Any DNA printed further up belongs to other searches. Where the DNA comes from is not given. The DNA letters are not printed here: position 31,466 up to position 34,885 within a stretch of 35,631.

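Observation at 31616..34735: Carrier-less NRPS-like C-A protein with a decayed adenylation active site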

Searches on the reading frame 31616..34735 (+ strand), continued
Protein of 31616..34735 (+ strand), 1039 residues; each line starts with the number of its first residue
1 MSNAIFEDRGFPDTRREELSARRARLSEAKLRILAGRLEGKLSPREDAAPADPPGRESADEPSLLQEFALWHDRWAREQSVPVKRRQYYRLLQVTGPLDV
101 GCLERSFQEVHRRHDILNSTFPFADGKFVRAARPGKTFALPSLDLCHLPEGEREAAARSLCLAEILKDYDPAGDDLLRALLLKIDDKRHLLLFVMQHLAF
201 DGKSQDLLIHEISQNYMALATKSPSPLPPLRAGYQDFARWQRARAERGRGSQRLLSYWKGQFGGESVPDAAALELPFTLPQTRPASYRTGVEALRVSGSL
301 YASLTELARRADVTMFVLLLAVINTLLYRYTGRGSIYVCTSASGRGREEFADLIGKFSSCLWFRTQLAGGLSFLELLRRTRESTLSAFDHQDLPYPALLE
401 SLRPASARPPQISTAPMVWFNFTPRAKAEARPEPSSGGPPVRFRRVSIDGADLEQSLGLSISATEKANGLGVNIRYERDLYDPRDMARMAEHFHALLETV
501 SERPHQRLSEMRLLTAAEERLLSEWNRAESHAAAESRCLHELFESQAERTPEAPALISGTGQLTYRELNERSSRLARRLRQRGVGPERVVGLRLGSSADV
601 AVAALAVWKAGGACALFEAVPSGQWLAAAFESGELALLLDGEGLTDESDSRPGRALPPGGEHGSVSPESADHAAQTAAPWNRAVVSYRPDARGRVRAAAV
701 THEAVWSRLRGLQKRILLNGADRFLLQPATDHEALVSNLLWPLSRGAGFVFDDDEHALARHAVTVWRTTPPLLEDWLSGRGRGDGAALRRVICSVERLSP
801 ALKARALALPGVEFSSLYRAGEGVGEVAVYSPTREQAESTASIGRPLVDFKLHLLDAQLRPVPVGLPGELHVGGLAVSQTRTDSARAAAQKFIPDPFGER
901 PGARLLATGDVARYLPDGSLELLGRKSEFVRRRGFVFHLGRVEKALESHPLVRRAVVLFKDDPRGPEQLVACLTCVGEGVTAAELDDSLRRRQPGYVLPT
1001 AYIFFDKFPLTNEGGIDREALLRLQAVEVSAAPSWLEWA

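Call 47: fold_search(model_id=the predicted structure, library=pdb)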
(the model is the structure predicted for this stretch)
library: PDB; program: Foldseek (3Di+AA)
matches with E <= 10: 1514; with E <= 0.001: 829
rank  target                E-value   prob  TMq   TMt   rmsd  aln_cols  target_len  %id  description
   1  6p1j_B                7.4e-85  1.00  0.71  0.76   8.6       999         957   31  The structure of condensation and adenylation domains of teixobactin-producing nonribosomal peptide synthetase Txo2 se (released 2019-05-29)
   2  6p1j_A                1.2e-83  1.00  0.71  0.77   8.5       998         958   30  The structure of condensation and adenylation domains of teixobactin-producing nonribosomal peptide synthetase Txo2 se (released 2019-05-29)
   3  6oyf                  1.3e-72  1.00  0.68  0.81   6.1       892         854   30  The structure of condensation and adenylation domains of teixobactin-producing nonribosomal peptide synthetase Txo1 seri (released 2019-05-29)
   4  6ozv                  1.1e-71  1.00  0.65  0.79   6.7       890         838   30  The structure of condensation and adenylation domains of teixobactin-producing nonribosomal peptide synthetase Txo1 seri (released 2019-05-29)
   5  6p4u                  1.4e-71  1.00  0.66  0.79   6.7       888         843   30  The structure of condensation and adenylation domains of teixobactin-producing nonribosomal peptide synthetase Txo1 seri (released 2019-06-12)
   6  6p3i                  4.2e-70  1.00  0.65  0.79   6.7       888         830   30  The structure of condensation and adenylation domains of teixobactin-producing nonribosomal peptide synthetase Txo1 seri (released 2019-06-05)
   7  2vsq                  2.7e-69  1.00  0.68  0.57   7.8       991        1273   24  Structure of surfactin A synthetase C (SrfA-C), a nonribosomal peptide synthetase termination module (released 2008-07-08)
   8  9meh                  4.4e-69  1.00  0.71  0.42   8.5       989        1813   24  Crystal structure of the dimodular LgrA after protein ligation (released 2025-03-05)
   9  6mfz_A                2.2e-68  1.00  0.72  0.43   8.5      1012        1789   24  Crystal structure of dimodular LgrA in a condensation state (released 2019-11-20)
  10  6mg0_B                4.1e-68  1.00  0.70  0.44   8.7       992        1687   24  Crystal structure of a 5-domain construct of LgrA in the thiolation state (released 2019-11-20)
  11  6mg0_A                4.5e-67  1.00  0.70  0.44   8.7       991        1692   24  Crystal structure of a 5-domain construct of LgrA in the thiolation state (released 2019-11-20)
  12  9bfd_B                2.5e-65  1.00  0.67  0.67   9.8      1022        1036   21  Tyrocidine synthetase modules 1 and 2 crosslinked in the condensation state, complex A (released 2024-10-09)
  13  8jbr                  8.4e-65  1.00  0.67  0.68   9.5      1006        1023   23  Structure of McyA2-CAPCP (released 2024-01-24)
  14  8hlk                  1.2e-64  1.00  0.68  0.77   9.3       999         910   24  Structure of McyB-C1A1 complexed with L-Leu and AMP (released 2023-12-13)
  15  9be4_A                1.7e-64  1.00  0.69  0.42   8.1       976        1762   23  The post-condensation state of the dimodular NRPS protein LgrA (released 2024-11-20)
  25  6n8e                  1.2e-57  1.00  0.65  0.52   9.4      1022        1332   21  Crystal structure of holo-ObiF1, a five domain nonribosomal peptide synthetase from Burkholderia diffusa (released 2019-07-24)
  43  5u89_A                7.6e-39  1.00  0.39  0.39   5.5       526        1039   30  Crystal structure of a cross-module fragment from the dimodular NRPS DhbF (released 2017-05-10)
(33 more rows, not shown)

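Call 53: list_cluster_members(proteins=[P0001, P0002])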
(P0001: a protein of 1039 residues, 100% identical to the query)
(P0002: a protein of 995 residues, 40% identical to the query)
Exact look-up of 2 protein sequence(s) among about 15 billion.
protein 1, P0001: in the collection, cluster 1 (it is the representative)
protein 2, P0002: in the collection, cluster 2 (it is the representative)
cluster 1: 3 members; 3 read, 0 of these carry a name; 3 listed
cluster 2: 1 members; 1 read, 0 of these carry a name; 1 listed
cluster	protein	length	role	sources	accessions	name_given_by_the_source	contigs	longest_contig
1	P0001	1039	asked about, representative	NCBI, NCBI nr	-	-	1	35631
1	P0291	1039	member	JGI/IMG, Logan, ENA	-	-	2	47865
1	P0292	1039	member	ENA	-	-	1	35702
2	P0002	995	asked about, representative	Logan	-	-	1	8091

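Call 54: find_encoding_contigs(protein=P0291, flank=10000)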
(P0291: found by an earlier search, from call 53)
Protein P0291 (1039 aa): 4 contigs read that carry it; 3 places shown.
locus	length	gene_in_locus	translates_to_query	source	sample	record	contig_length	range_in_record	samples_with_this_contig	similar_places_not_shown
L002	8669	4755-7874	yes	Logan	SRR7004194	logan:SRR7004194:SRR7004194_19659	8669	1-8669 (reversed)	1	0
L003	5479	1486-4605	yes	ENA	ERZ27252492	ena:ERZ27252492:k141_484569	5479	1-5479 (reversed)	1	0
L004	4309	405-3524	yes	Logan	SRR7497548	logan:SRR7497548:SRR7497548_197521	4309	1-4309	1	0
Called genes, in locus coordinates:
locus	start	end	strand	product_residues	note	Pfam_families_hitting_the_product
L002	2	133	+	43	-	?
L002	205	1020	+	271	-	PF00561:Abhydrolase_1, PF12146:Hydrolase_4, PF12697:Abhydrolase_6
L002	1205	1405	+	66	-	-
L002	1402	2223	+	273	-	PF01656:CbiA, PF09140:MipZ (faint), PF13614:AAA_31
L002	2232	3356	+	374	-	-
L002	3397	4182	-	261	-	-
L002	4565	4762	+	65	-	-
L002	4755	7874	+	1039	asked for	PF00668:Condensation, PF00501:AMP-binding, PF13193:AMP-binding_C (weak)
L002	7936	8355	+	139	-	-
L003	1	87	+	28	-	?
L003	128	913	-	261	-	-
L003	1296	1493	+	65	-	-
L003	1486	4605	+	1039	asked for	PF00668:Condensation, PF00501:AMP-binding, PF13193:AMP-binding_C (weak)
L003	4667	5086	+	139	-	-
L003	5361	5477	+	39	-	?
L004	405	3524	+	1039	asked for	PF00668:Condensation, PF00501:AMP-binding, PF13193:AMP-binding_C (weak)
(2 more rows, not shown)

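Call 55: find_encoding_contigs(protein=P0292, flank=10000)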
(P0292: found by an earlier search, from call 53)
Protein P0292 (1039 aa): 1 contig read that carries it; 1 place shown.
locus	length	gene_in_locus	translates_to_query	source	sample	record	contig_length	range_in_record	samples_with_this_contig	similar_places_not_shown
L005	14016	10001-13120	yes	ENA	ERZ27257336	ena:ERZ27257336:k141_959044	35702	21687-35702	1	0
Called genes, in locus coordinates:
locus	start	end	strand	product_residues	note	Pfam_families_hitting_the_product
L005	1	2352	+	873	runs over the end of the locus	PF02369:Big_1 (weak), PF13620:CarboxypepD_reg, PF25183:OMP_b-brl_4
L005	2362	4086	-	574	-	PF00486:Trans_reg_C, PF00561:Abhydrolase_1, PF12146:Hydrolase_4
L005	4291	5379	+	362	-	PF21320:WHD_Rv2258c, PF13489:Methyltransf_23, PF05175:MTS, PF01209:Ubie_methyltran (weak), PF13649:Methyltransf_25, PF13847:Methyltransf_31, PF08241:Methyltransf_11, PF08242:Methyltransf_12, +2 more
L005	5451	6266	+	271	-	PF00561:Abhydrolase_1, PF12146:Hydrolase_4, PF12697:Abhydrolase_6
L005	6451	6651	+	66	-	-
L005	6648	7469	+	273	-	PF01656:CbiA, PF09140:MipZ (faint), PF13614:AAA_31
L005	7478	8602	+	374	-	-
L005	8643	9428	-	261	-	-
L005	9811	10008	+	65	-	-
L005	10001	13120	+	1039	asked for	PF00668:Condensation, PF00501:AMP-binding, PF13193:AMP-binding_C (weak)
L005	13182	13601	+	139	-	-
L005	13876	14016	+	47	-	?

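Call 60: search_protein_families(library=padloc, proteins=[window:31616-34735:+, L001:985-1440:+, L001:5194-5928:+], max_evalue=0.01)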
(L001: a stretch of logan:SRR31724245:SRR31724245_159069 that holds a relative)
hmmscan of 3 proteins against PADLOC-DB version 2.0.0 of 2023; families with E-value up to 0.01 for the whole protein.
window:31616-34735:+ (1039 aa): 0 families

L001:985-1440:+ (151 aa): 1 family
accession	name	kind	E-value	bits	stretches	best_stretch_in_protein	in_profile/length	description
PDLC04726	PDC-M60C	-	0.0023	14.9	1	24-123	2-103/407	-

L001:5194-5928:+ (244 aa): 1 family
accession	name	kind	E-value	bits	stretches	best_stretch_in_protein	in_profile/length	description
PDLC00441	ThsC2|ThsC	-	2.7e-05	22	1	56-121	47-113/148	HIT family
